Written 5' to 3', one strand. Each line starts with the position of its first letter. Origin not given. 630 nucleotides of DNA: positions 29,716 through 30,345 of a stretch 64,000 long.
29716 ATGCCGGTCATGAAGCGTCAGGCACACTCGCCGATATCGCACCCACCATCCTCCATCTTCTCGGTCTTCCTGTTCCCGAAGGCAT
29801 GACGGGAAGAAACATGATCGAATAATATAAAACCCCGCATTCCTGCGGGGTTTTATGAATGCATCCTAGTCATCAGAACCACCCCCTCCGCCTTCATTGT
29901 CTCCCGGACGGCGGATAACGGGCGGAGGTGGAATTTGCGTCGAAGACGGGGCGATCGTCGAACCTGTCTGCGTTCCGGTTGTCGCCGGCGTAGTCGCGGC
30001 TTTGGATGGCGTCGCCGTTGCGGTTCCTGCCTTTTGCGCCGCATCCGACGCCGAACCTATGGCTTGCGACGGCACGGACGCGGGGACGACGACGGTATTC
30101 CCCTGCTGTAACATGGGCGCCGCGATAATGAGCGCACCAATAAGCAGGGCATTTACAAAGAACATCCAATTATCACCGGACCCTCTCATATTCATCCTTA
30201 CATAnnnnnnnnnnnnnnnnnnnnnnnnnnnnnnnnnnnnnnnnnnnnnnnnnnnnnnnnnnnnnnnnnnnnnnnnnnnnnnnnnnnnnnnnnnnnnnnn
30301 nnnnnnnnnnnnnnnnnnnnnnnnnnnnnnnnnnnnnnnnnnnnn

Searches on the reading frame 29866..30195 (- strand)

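Call 3: search_protein_families(library=pfam, proteins=[window:29866-30195:-], max_evalue=0.01)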
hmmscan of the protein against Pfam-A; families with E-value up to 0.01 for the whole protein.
window:29866-30195:- (109 aa): 1 family
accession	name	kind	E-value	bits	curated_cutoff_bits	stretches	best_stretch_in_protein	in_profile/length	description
PF21827.1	New_glue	-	0.0016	18.6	31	1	35-85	23-65/94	New glue protein family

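Call 4: search_protein_families(library=ncbifam, proteins=[window:29866-30195:-], max_evalue=0.01)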
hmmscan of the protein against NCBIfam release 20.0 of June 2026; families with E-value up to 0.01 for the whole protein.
window:29866-30195:- (109 aa): 0 families
